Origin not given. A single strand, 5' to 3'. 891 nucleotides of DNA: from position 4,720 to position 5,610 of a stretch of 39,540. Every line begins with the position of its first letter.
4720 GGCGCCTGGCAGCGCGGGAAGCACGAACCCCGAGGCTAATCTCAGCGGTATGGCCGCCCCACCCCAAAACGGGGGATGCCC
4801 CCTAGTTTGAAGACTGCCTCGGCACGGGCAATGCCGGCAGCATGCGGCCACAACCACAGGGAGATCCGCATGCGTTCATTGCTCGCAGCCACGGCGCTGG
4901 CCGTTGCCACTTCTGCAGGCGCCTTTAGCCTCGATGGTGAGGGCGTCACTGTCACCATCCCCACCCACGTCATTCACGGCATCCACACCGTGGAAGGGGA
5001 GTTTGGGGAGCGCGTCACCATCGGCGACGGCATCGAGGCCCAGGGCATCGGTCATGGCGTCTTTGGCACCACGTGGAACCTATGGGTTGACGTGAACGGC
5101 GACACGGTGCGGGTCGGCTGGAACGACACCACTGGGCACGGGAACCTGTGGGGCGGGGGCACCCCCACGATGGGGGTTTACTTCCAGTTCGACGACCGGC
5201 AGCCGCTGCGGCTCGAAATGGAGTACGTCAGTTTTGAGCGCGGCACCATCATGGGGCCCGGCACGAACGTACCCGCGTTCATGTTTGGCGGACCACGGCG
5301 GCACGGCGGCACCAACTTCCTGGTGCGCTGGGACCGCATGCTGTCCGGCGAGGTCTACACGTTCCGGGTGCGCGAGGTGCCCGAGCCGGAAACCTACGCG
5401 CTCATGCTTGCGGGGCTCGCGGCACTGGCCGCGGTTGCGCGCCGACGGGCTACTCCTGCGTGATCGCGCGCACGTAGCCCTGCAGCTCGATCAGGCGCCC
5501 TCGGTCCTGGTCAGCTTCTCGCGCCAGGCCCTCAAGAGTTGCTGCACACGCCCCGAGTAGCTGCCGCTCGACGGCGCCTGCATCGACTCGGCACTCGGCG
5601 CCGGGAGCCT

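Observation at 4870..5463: Phage-encoded PEP-CTERM (exosortase-sorted) secreted protein next to attP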

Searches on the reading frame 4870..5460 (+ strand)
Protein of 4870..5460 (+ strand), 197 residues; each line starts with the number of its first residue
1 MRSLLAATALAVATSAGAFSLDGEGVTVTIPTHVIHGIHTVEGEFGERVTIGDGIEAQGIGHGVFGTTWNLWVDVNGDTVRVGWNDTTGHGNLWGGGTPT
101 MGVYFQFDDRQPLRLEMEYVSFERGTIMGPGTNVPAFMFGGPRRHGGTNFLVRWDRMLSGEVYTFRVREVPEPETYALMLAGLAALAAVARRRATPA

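Call 3: search_protein_families(library=ncbifam, proteins=[window:4870-5460:+], max_evalue=1)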
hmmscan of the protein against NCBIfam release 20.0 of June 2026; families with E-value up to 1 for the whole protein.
window:4870-5460:+ (197 aa): 15 families
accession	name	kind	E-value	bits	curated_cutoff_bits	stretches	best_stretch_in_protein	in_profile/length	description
NF038126.1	PEP_CTERM_FxDxF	subfamily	1.1e-10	42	50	1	164-193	136-165/165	FxDxF family PEP-CTERM protein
NF038129.1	PEP_NF038129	equivalog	1.3e-07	31.6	65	1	166-193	167-194/194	NF038129 family PEP-CTERM protein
NF033554.9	floc_PepA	equivalog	7.9e-07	29.1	80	1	165-193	234-260/261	flocculation-associated PEP-CTERM protein PepA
NF035944.1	PEPxxWA-CTERM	domain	2.4e-06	27.3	35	1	170-193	1-24/24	PEPxxWA-CTERM sorting domain-containing protein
NF041538.1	PEP_EDSA_1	subfamily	3.3e-06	27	100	1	166-193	279-307/307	EDSAP-1 family PEP-CTERM protein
NF038124.1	PEP_CTERM_TLD_A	exception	3.6e-06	26.7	100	1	161-193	204-234/235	PEP_CTERM-anchored TLD domain-containing protein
NF038119.1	PEP_CTERM_MHFG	equivalog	1.7e-05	25.3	100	1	166-194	232-260/260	MHFG family PEP-CTERM protein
NF038118.1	PEP_CTERM_CCXG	equivalog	8.6e-05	22.3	90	1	168-193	174-199/199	CCXG family PEP-CTERM protein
NF038120.1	PEP_CTERM_QFxxD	subfamily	9.4e-05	22.4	80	1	167-192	190-213/215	NF038120 family PEP-CTERM protein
TIGR02595.1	PEP_CTERM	domain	0.00013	22.6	16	1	170-193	1-22/24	PEP-CTERM sorting domain-containing protein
NF038125.1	PEP_CTERM_THxN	subfamily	0.0011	18.6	85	1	167-193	222-246/246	THxN family PEP-CTERM protein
NF041927.1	Xrt_dep_XDP1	equivalog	0.0031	17.5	125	1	168-193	217-242/242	exosortase-dependent surface protein XDP1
TIGR03370.1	VPLPA-CTERM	domain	0.018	15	25.35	1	178-193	9-24/25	VPLPA-CTERM sorting domain-containing protein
NF033947.0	PEP-cistern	hypoth_equivalog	0.018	14.8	60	1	166-192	169-195/195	cistern family PEP-CTERM protein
TIGR03901.2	MYXO-CTERM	domain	0.039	14.3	20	1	177-193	15-32/34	MYXO-CTERM sorting domain-containing protein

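Call 4: search_protein_families(library=pfam, proteins=[window:4870-5460:+], max_evalue=1)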
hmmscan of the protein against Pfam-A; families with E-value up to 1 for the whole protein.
window:4870-5460:+ (197 aa): 1 family
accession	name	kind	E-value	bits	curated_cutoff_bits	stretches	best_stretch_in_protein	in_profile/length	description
PF07589.16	PEP-CTERM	-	1.3e-07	31.8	20.7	1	170-193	2-24/24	PEP-CTERM motif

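Call 8: find_homologous_proteins(query=window:4870-5460:+, max_evalue=0.001)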
Query window:4870-5460:+ (197 aa): 15 proteins with E <= 0.001 among 7894 candidates.
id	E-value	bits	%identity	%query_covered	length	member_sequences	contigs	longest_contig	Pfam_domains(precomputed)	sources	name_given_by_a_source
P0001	2.4e-128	443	100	100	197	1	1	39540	PF07589.17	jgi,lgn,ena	-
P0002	3.7e-6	44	46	35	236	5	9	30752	PF07589.17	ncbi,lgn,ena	-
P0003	9.8e-6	43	30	38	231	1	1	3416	PF07589.17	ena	-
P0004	4.4e-5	41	46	35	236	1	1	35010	PF07589.17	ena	-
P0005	1.1e-4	40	30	28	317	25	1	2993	PF07589.17,PF11824.14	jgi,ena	-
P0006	1.5e-4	39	23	43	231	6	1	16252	PF07589.17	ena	-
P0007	1.9e-4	39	29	99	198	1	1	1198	PF07589.17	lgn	-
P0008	1.9e-4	39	64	23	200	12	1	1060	PF07589.17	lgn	-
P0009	2.0e-4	39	55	26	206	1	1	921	PF22494.4,PF07589.17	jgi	-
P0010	2.0e-4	39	77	16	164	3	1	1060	PF07589.17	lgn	-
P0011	7.9e-4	37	31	96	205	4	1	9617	PF07589.17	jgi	-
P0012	8.0e-4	37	41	26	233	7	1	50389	PF07589.17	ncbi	-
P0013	8.1e-4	37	35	19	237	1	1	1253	PF07589.17,PF13385.14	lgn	-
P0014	8.4e-4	37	59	19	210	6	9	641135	PF07589.17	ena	-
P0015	9.0e-4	37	69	18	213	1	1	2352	PF07589.17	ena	-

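Call 13: search_protein_families(library=phrogs, proteins=[window:4870-5460:+], max_evalue=0.01)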
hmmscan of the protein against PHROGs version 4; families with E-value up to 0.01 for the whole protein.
window:4870-5460:+ (197 aa): 0 families

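Call 15: find_encoding_contigs(protein=P0001, flank=10000, max_places=6)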
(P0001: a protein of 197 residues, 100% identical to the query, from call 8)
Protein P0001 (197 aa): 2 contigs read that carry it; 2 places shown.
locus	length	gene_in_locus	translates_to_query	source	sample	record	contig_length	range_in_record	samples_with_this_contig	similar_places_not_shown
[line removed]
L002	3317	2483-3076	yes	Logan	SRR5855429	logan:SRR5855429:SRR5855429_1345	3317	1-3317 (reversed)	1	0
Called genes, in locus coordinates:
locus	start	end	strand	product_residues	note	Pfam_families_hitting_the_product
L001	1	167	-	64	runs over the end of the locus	?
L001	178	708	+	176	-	-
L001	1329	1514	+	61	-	-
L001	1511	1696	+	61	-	-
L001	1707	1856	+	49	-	-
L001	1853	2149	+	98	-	-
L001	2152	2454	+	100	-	-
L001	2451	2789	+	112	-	-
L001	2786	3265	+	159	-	-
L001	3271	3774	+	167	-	-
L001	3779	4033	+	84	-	PF13986:DUF4224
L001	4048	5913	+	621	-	-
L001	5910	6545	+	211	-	-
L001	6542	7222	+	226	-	-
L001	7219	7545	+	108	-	-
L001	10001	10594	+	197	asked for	PF07589:PEP_exosort_dom (weak)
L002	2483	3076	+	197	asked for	PF07589:PEP_exosort_dom (weak)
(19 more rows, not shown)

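Call 19: find_related_loci(query=A1, collection=viral_contigs, flank=8000)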
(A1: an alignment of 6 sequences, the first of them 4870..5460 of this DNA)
Query A1 (197 aa) in viral_contigs; peptide patterns used: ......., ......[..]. (x = any residue, [..] = any of these).
127 stretches matched a pattern; 34 encode a relative of the query (tblastn E <= 1e-3); 34 distinct loci.
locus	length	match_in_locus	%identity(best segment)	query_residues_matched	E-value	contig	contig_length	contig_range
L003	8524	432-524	71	165-195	8e-9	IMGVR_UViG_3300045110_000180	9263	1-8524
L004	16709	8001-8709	72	125-196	8e-9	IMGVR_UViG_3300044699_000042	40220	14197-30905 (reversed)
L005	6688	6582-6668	76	165-193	1e-8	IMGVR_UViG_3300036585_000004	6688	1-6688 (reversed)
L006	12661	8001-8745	58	154-193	1e-8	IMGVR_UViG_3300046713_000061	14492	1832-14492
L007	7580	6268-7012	58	154-193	1e-8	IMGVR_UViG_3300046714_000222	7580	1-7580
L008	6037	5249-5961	76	165-193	1e-8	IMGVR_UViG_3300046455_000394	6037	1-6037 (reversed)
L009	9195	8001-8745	58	154-193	1e-8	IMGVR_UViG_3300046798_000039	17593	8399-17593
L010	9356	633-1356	72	165-197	2e-8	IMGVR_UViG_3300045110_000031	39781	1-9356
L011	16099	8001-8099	67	165-197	2e-7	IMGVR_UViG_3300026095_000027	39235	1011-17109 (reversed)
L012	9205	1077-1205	52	150-193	3e-7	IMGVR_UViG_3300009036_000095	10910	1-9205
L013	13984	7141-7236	66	166-197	4e-7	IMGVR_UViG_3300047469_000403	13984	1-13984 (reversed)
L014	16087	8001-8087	69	165-193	4e-7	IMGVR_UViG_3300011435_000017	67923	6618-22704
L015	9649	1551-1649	64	165-197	3e-7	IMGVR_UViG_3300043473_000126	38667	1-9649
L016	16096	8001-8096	56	162-193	3e-6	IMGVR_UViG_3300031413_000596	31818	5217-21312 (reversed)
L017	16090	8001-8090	57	167-196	2e-6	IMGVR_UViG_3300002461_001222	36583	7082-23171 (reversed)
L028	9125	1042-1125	68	167-194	4e-5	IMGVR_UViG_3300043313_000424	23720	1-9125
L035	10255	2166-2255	67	161-193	2e-4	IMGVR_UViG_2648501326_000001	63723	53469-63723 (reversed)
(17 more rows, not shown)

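Call 32: predict_structure(protein=window:4870-5460:+)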
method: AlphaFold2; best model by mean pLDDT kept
length: 197 residues; sequences in the alignment: 1
mean_pLDDT: 42.9   pTM: 0.40
mean pLDDT of the five models: 42.9, 42.4, 35.6, 35.1, 34.8
residues with pLDDT >= 90: 0; 70-90: 0; 50-70: 65; < 50: 132
segments of 3 or more residues with pLDDT < 50: 1-9, 40-43, 53-70, 83-164, 168-175
pLDDT, mean of each block of 10 residues (from residue 1): 43 54 56 52 51 46 39 53 41 29 37 29 28 28 29 37 49 49 58 52
secondary structure, 60 per line:
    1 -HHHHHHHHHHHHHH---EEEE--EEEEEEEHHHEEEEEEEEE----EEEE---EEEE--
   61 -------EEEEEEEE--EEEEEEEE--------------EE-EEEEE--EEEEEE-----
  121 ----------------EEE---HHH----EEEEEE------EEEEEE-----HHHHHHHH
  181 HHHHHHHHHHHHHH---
elements in order: H2-15 E19-22 E25-31 E35-43 E48-51 E55-58 E68-75 E78-85 E103-107 E110-115 E137-139 E150-155 E162-167 H173-194

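Call 41: find_homologous_proteins(query=A3, max_evalue=0.001)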
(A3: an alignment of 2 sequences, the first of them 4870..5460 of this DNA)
Query A3 (2 sequences) (197 aa, profile of the alignment): 24 proteins with E <= 0.001 among 8000 candidates.
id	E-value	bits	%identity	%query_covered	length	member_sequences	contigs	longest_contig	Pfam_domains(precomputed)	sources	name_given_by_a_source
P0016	5.5e-108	377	38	90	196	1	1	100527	PF07589.17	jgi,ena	-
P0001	6.7e-108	377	100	100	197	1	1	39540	PF07589.17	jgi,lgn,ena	-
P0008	1.3e-5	43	64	23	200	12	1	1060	PF07589.17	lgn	-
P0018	7.6e-5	40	79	15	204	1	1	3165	PF13448.12,PF07589.17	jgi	jgi:PEP-CTERM motif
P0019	9.9e-5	40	73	17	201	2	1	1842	PF07589.17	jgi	jgi:PEP-CTERM motif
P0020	1.2e-4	40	36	37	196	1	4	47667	PF07589.17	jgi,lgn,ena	-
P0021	1.7e-4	39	76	17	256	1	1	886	PF07589.17,PF02446.24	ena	-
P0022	2.3e-4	39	58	22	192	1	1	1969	PF07589.17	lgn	-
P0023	2.5e-4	39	39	16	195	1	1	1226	PF07452.18,PF07589.17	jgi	-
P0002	2.6e-4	39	46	35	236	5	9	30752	PF07589.17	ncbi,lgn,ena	-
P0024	3.8e-4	38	39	41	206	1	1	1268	PF07589.17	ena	-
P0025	4.1e-4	38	47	28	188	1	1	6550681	PF07589.17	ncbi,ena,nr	nr:PEP-CTERM sorting domain-containing protein [uncultured Roseateles sp.]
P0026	4.2e-4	38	58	22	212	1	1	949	PF07589.17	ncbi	-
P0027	4.9e-4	38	76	17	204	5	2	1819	PF07589.17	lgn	-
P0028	4.9e-4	38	70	14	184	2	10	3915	PF07589.17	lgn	-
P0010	5.0e-4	38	77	16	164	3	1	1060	PF07589.17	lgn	-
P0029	5.1e-4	38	71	18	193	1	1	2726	PF07589.17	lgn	-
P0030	6.4e-4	37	56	21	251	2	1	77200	PF07589.17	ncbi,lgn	-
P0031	6.9e-4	37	65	18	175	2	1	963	PF07589.17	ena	-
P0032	7.4e-4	37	64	17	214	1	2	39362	PF07589.17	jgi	jgi:hypothetical protein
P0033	8.5e-4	37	47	28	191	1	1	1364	PF07589.17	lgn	-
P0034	8.6e-4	37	50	8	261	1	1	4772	PF07589.17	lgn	-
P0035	8.9e-4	37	58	20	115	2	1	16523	PF07589.17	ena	-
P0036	9.8e-4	37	67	17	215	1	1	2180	PF07589.17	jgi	-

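Call 42: find_related_loci(query=A3, collection=metagenome_contigs, flank=10000)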
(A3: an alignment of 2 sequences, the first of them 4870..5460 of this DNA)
Query A3 (197 aa) in metagenome_contigs; peptide patterns used: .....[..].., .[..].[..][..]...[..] (x = any residue, [..] = any of these).
283 stretches matched a pattern; 24 encode a relative of the query (tblastn E <= 1e-3); 24 distinct loci.
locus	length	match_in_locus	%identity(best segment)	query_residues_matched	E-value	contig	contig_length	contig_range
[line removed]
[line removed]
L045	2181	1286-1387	62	161-194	7e-8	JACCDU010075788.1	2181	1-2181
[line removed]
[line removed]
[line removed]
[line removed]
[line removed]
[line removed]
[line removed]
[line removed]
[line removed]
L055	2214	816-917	53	164-197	1e-6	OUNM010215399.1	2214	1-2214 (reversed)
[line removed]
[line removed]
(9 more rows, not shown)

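Call 56: search_protein_families(library=pfam, proteins=[L028:478-1125:+, L035:1566-2267:+], max_evalue=0.01)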
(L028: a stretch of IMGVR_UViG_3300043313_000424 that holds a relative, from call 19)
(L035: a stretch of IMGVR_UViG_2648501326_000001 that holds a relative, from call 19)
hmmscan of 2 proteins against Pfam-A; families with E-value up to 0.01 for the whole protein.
L028:478-1125:+ (216 aa): 1 family
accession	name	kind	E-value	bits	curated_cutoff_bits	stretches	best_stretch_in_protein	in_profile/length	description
PF07589.16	PEP-CTERM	-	3e-06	27.5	20.7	1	192-215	2-23/24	PEP-CTERM motif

L035:1566-2267:+ (234 aa): 1 family
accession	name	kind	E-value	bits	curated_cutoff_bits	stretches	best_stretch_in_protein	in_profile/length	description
PF07589.16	PEP-CTERM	-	6.6e-07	29.6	20.7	1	208-230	1-24/24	PEP-CTERM motif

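Call 82: predict_structure(alignment_id=A3)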
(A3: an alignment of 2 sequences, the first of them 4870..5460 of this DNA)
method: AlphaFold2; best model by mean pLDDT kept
length: 197 residues; sequences in the alignment: 2
mean_pLDDT: 61.0   pTM: 0.62
mean pLDDT of the five models: 61.0, 37.1, 33.0, 32.9, 32.5
residues with pLDDT >= 90: 0; 70-90: 64; 50-70: 83; < 50: 50
segments of 3 or more residues with pLDDT < 50: 13-18, 32-44, 62-64, 95-99, 128-143, 195-197
pLDDT, mean of each block of 10 residues (from residue 1): 50 49 64 42 50 60 58 78 72 49 70 71 63 40 60 69 80 67 72 52
secondary structure, 60 per line:
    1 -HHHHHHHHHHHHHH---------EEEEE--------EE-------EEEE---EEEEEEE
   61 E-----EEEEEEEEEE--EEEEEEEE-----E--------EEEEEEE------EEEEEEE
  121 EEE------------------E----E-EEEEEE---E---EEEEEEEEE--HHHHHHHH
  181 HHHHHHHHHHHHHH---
elements in order: H2-15 E25-29 E47-50 E54-61 E67-76 E79-86 E101-107 E114-123 E149-154 E162-170 H173-194

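Call 86: fold_search(model_id=the predicted structure, library=pdb)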
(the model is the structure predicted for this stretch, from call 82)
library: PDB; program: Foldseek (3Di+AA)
matches with E <= 10: 603; with E <= 0.001: 0
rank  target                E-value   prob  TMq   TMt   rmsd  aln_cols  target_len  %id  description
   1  3blc_A                2.0e-02  0.41  0.20  0.16  15.5       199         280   11  Crystal structure of the periplasmic domain of the Escherichia Coli YIDC (released 2007-12-25)
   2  4g1e_A                4.2e-02  0.08  0.13  0.04  21.7       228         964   10  Crystal structure of integrin alpha V beta 3 with coil-coiled tag. (released 2012-12-12)
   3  3blc_B                7.9e-02  0.28  0.21  0.17  15.6       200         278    8  Crystal structure of the periplasmic domain of the Escherichia Coli YIDC (released 2007-12-25)
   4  6avu_A                7.9e-02  0.08  0.13  0.04  21.9       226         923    9  Human alpha-V beta-3 Integrin (open conformation) in complex with the therapeutic antibody LM609 (released 2017-11-01)
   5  8xei_A                8.4e-02  0.06  0.14  0.05  30.0       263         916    8  Cryo-EM structure of integrin ITGAV/ITGB3 complex, conformation 1 (released 2024-12-18)
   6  6avq_A                9.3e-02  0.06  0.12  0.04  21.1       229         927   10  The Therapeutic Antibody LM609 Selectively Inhibits Ligand Binding to Human alpha-V beta-3 Integrin via Steric Hindran (released 2017-11-01)
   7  4ktp_A                1.1e-01  0.28  0.27  0.10  11.7       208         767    7  Crystal structure of 2-O-alpha-glucosylglycerol phosphorylase in complex with glucose (released 2014-05-21)
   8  7dda                  1.2e-01  0.57  0.27  0.38   8.7       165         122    7  Envelope protein VP37 a crystal structure from White Spot Syndrome Virus (released 2021-06-23)
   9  3wir_A                1.2e-01  0.38  0.28  0.11  12.6       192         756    8  Crystal structure of kojibiose phosphorylase complexed with glucose (released 2014-02-05)
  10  6avr_A                1.2e-01  0.06  0.12  0.04  22.5       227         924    9  Human alpha-V beta-3 Integrin (intermediate conformation) in complex with the therapeutic antibody LM609 (released 2017-11-01)
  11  3ije_A                1.3e-01  0.07  0.13  0.04  21.5       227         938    9  Crystal structure of the complete integrin alhaVbeta3 ectodomain plus an Alpha/beta transmembrane fragment (released 2009-09-29)
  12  4d6h_A                1.3e-01  0.33  0.23  0.09  12.3       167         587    7  Crystal structure of a family 98 glycoside hydrolase catalytic module (Sp3GH98) in complex with the type 1 blood group (released 2014-11-26)
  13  3wvf_A                1.4e-01  0.20  0.25  0.14  11.5       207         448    8  Crystal structure of YidC from Escherichia coli (released 2014-12-17)
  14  9fh8_H                1.5e-01  0.07  0.15  0.12  26.1       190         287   11  Crystal structure of the SPD-2 domain of Apis dorsata CEP192 (released 2025-03-26)
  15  6al2_A                1.6e-01  0.12  0.19  0.10  19.7       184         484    9  Crystal structure of E. coli YidC at 2.8 A resolution (released 2018-11-07)
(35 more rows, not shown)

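Call 88: search_protein_families(library=phrogs, proteins=[L004:688-2754:+, L004:2836-5115:+, L004:5427-6827:+, L004:9016-10716:-, L004:11039-12343:-, L004:13386-14375:-, L004:14816-15985:-, L010:1643-3658:-, L010:3579-5258:-, L010:5261-6634:-], max_evalue=0.001)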
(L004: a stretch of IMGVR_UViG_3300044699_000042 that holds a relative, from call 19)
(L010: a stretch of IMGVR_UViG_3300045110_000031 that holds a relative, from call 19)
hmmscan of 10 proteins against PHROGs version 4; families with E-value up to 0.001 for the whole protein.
L004:688-2754:+ (689 aa): 4 families
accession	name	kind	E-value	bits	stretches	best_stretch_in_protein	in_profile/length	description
phrog_17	-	DNA, RNA and nucleotide metabolism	2.1e-74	252.3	1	1-689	670-1232/1445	DNA polymerase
phrog_10285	-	DNA, RNA and nucleotide metabolism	1.8e-27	97.3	1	372-688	41-319/321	DNA polymerase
phrog_7766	-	DNA, RNA and nucleotide metabolism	2.5e-14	54.1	1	474-689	6-185/186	DNA polymerase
phrog_2573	-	DNA, RNA and nucleotide metabolism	5.4e-09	36.7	1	383-480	14-120/336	DNA polymerase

L004:2836-5115:+ (760 aa): 8 families
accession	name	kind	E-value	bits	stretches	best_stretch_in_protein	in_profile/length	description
phrog_1313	-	DNA, RNA and nucleotide metabolism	1.1e-47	164.2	1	417-679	219-480/568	DNA helicase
phrog_256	-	DNA, RNA and nucleotide metabolism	4.3e-41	142.3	1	418-682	447-706/798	DNA helicase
phrog_16593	-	DNA, RNA and nucleotide metabolism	4.5e-33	115.6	1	411-671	474-740/823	DNA primase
phrog_15962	-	DNA, RNA and nucleotide metabolism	1.8e-27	97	1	422-716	476-773/835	DNA primase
phrog_2249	-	DNA, RNA and nucleotide metabolism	1.8e-26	94.1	1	424-682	465-712/802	DNA primase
phrog_36873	-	DNA, RNA and nucleotide metabolism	2.4e-20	72.9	1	407-678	463-725/1082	DNA helicase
phrog_3123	-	unknown function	7.2e-13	49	1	42-190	54-200/583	-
phrog_4861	-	DNA, RNA and nucleotide metabolism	4.2e-09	37.1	1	92-167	123-200/358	DNA primase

L004:5427-6827:+ (467 aa): 8 families
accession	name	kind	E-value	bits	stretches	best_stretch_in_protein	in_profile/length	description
phrog_62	-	DNA, RNA and nucleotide metabolism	3.1e-129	433.7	1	1-465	693-1138/1881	DNA helicase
phrog_11354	-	unknown function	1e-33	116.5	1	368-464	13-109/116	-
phrog_29996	-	unknown function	8.6e-12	44.8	1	353-456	1057-1160/1189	-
phrog_1685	-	unknown function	3.6e-09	35.4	1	368-462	1457-1551/2278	-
phrog_23807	-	unknown function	9.6e-07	27.9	1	298-436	497-645/1053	-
phrog_24008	-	DNA, RNA and nucleotide metabolism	2.7e-06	26.6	0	312-457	816-959/1006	helicase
phrog_16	-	DNA, RNA and nucleotide metabolism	3e-06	26.7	1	2-432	270-594/986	DNA helicase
phrog_11801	-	other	3.6e-05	22.1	0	373-458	1406-1491/2269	DNA methyltransferase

L004:9016-10716:- (566 aa): 0 families

L004:11039-12343:- (434 aa): 0 families

L004:13386-14375:- (329 aa): 0 families

L004:14816-15985:- (389 aa): 1 family
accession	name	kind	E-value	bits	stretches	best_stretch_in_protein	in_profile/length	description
phrog_6121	-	head and packaging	1.3e-32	114.8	1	12-348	5-287/392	virion structural protein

L010:1643-3658:- (671 aa): 0 families

L010:3579-5258:- (559 aa): 0 families

L010:5261-6634:- (457 aa): 1 family
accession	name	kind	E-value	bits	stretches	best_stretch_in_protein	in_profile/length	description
phrog_13634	-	unknown function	7.2e-10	39.3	1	275-415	211-351/403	-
